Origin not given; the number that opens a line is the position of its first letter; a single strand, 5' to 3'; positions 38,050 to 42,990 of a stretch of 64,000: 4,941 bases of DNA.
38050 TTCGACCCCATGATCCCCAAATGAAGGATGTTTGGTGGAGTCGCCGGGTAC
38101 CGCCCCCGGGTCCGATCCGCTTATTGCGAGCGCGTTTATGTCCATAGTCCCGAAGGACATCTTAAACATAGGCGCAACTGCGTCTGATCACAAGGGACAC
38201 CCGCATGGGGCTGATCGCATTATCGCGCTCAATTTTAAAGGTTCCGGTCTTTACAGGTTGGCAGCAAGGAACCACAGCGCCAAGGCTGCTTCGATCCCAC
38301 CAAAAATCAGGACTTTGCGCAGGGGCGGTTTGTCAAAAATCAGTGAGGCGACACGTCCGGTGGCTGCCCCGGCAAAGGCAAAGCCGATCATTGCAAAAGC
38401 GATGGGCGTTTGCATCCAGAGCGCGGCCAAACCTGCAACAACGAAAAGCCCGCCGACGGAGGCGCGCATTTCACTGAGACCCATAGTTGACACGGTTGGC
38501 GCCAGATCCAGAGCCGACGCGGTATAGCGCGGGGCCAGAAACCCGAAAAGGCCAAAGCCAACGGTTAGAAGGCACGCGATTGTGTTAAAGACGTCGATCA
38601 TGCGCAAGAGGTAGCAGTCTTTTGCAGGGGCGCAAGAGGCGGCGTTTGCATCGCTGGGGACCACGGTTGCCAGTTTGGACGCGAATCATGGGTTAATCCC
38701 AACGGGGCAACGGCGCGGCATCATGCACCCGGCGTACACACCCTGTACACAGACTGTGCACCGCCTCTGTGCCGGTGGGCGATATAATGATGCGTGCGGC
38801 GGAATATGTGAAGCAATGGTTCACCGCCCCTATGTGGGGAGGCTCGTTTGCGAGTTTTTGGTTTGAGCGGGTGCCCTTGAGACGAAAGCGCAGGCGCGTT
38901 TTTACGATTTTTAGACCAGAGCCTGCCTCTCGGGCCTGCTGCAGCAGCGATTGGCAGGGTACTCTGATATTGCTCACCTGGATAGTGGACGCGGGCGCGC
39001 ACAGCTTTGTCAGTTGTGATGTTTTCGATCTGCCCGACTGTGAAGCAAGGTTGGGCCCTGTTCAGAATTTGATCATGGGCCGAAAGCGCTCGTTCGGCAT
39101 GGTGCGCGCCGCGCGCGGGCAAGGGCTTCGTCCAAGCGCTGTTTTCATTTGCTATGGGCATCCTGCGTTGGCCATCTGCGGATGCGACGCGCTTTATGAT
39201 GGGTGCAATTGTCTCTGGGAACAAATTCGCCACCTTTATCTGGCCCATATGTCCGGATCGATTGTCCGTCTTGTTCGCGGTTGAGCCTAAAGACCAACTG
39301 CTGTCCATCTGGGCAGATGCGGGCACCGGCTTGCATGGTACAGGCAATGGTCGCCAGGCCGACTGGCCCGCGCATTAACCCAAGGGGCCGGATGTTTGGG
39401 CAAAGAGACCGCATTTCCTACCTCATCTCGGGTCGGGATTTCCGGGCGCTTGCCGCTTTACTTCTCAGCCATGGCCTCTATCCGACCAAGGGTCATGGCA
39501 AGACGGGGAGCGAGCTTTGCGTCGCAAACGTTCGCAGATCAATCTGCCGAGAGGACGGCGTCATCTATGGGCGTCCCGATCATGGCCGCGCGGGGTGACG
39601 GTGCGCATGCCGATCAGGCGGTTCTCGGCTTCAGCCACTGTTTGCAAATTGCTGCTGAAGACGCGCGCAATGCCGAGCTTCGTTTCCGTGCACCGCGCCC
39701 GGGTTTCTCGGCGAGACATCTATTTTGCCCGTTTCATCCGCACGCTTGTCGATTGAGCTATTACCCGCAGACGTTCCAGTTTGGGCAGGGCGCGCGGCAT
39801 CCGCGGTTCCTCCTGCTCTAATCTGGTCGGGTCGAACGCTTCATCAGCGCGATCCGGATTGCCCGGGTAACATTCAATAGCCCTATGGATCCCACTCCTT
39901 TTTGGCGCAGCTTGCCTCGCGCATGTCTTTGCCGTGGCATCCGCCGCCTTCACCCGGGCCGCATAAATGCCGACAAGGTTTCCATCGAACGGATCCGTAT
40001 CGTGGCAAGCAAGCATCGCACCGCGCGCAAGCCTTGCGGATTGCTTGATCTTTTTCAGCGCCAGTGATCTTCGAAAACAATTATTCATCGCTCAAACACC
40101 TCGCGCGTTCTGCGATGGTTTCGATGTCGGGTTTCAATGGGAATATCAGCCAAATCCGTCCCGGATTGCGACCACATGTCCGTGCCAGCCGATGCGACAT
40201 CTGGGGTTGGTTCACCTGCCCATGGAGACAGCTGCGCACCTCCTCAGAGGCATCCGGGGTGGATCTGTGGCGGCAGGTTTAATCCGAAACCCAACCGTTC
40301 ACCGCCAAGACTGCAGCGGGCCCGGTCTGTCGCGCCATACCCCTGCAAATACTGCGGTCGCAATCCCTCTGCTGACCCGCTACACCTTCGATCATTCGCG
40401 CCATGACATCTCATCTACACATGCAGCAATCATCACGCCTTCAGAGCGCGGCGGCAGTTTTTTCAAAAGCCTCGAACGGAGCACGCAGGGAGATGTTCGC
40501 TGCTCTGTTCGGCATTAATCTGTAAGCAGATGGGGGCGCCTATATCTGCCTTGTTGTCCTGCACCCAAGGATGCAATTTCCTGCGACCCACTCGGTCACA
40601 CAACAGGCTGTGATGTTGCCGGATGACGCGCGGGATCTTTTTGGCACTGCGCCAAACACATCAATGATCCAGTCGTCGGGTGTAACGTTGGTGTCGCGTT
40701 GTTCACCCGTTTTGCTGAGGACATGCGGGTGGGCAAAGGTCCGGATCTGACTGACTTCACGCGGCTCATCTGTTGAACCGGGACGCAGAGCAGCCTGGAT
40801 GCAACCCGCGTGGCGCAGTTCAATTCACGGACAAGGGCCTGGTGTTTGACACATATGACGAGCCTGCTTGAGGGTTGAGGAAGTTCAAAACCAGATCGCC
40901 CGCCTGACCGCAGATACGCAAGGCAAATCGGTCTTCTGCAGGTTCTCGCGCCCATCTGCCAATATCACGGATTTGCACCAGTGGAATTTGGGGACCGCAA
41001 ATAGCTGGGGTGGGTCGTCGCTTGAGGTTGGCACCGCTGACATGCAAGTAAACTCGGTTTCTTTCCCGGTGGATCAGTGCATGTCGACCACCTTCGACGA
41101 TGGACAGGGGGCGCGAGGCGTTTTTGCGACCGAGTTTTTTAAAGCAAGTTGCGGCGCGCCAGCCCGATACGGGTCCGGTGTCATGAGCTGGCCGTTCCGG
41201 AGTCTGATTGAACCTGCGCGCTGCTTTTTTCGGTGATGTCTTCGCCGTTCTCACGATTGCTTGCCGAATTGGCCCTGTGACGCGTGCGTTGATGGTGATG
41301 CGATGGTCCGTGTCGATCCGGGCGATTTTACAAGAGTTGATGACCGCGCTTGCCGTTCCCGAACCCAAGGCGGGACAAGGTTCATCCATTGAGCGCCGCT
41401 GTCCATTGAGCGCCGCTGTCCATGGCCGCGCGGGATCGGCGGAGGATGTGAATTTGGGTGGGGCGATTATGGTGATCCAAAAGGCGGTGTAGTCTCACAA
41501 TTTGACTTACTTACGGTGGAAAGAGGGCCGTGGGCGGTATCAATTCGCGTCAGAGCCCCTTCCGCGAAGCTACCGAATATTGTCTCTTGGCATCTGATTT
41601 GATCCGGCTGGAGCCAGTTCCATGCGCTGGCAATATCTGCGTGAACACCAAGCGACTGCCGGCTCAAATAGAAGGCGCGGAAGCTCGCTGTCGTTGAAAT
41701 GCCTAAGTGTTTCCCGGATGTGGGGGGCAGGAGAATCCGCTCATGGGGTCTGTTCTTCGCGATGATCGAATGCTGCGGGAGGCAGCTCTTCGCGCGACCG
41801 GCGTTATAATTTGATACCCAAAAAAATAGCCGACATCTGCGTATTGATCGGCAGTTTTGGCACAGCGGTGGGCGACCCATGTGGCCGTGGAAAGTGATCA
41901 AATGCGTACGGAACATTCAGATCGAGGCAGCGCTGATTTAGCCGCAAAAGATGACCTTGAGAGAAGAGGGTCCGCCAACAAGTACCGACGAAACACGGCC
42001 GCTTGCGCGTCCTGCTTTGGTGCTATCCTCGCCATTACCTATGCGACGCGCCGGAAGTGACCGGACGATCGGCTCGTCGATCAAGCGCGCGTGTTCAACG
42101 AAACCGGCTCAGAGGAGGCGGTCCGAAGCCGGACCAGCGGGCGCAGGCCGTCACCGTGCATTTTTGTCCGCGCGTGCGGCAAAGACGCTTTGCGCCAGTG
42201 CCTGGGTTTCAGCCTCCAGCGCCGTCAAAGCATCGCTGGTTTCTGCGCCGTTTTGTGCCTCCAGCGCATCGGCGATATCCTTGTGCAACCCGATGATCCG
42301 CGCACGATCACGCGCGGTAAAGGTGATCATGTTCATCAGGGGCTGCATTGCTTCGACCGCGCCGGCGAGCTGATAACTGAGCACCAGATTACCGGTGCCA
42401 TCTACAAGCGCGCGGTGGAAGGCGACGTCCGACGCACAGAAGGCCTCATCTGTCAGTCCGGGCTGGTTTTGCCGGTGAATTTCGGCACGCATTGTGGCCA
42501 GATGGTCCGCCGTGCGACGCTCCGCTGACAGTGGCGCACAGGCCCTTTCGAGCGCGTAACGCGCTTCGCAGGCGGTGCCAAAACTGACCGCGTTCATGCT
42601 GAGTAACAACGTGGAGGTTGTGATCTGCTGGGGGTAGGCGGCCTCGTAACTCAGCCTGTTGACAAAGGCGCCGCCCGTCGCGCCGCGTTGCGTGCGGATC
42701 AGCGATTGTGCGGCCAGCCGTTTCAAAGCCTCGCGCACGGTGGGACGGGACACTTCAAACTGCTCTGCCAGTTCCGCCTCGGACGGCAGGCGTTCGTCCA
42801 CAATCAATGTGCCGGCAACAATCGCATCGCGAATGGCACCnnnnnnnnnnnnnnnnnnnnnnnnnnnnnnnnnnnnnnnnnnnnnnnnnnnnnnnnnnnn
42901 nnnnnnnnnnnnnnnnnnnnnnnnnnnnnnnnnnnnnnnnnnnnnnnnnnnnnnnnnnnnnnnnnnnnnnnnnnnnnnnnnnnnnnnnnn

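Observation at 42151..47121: A Met/Cys-rich three-gene module (DUF2182, DUF1326, DinB) transcribed ahead of dmdA-acuI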

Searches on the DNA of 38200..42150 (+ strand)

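Call 74: search_dna_similar(query=window:38200-42150:+, collection=plasmids, mode=distant, max_rows=8)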
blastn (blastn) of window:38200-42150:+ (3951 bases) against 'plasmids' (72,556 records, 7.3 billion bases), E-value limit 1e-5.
Records with a match: 1; places in all: 1; records where one place covers at least 80% of the query: 0.
Best place of each record, by identity: 60-80% 1.
By first word of the organism name: Sulfitobacter 1.
By predicted mobility (MOB-suite, as given by PLSDB): conjugative 1.
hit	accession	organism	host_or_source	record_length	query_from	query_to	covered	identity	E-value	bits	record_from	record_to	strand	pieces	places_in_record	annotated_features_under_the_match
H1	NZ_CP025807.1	Sulfitobacter sp. SK012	Marine Sediment,North Sea (sediment)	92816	1626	1757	3%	71.1%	4e-6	63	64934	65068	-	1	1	hypothetical protein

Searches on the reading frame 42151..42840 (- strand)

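Call 3: search_protein_families(library=pfam, proteins=[window:42151-42840:-])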
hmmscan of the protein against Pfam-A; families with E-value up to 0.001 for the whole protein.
window:42151-42840:- (229 aa): 6 families
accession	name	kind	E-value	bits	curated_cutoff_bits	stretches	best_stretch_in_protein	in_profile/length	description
PF07729.17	FCD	-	3.6e-18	66.6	24.3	1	91-207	3-121/125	FCD domain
PF00392.27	GntR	-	5.5e-17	61.6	27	1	2-53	8-59/64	Bacterial regulatory proteins, gntR family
PF02082.26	Rrf2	-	6.3e-06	26.8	30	1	17-61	22-66/132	Iron-dependent Transcriptional regulator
PF14502.12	HTH_41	-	0.00012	21.9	25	1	16-53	4-41/48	Helix-turn-helix domain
PF13545.12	HTH_Crp_2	-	0.00022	21.6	27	1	20-52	24-56/70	Crp-like helix-turn-helix domain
PF12802.13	MarR_2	-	0.0007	20.2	27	0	22-55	24-57/61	MarR family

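Call 4: search_protein_families(library=ncbifam, proteins=[window:42151-42840:-])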
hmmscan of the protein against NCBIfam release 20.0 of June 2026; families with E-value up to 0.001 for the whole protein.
window:42151-42840:- (229 aa): 31 families (the best 25 are shown)
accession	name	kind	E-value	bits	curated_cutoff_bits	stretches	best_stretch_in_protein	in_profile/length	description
NF003011.0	PRK03837.1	subfamily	6.6e-26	91.4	260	1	5-207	24-224/241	transcriptional regulator NanR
NF007001.0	PRK09464.1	equivalog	1.9e-18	67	330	1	6-167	22-175/254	pyruvate dehydrogenase complex transcriptional repressor PdhR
NF007741.0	PRK10421.1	equivalog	1.4e-17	64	311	1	4-211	17-216/262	transcriptional regulator LldR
TIGR02018.2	his_ut_repres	equivalog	2e-12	47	220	1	2-66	7-69/226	histidine utilization transcriptional repressor HutC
TIGR02325.1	C_P_lyase_phnF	equivalog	5.7e-12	45.7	156.8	1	3-73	17-87/238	phosphonate metabolism transcriptional regulator PhnF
NF007442.0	PRK09990.1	equivalog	2.2e-11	43.7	301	1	3-161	19-176/256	transcriptional regulator GlcC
NF007588.0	PRK10225.1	equivalog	2.8e-11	43.2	442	1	2-154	17-164/257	Uxu operon transcriptional regulator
NF052290.2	MocR_like_YczR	exception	4.7e-11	42.1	487.4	1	2-105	27-130/458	MocR-like transcription factor YczR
NF052282.1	PLP_TF_PdxR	equivalog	2.5e-10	40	320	1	2-71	9-76/448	MocR-like pyridoxine biosynthesis transcription factor PdxR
NF041547.1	GntR_LSA1692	equivalog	4.6e-10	39.5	275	1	3-54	10-61/233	GntR family transcriptional regulator, LSA1692 subfamily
TIGR03338.1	phnR_burk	equivalog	1e-09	38.3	271.5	1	3-66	20-80/212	phosphonate utilization associated transcriptional regulator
TIGR02404.1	trehalos_R_Bsub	equivalog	2.7e-09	37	211.95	1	4-65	10-70/233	trehalose operon repressor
NF007292.0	PRK09764.1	equivalog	1.3e-08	34.4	281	1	2-65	13-76/240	GntR family transcriptional regulator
TIGR03337.1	phnR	equivalog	1.7e-08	34.4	296.75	1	3-51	10-58/231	phosphonate utilization transcriptional regulator PhnR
NF052286.1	ecto_TF_EhuR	exception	7.9e-08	31.3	480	1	2-110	19-126/458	MocR-like ectoine utilization transcription factor EhuR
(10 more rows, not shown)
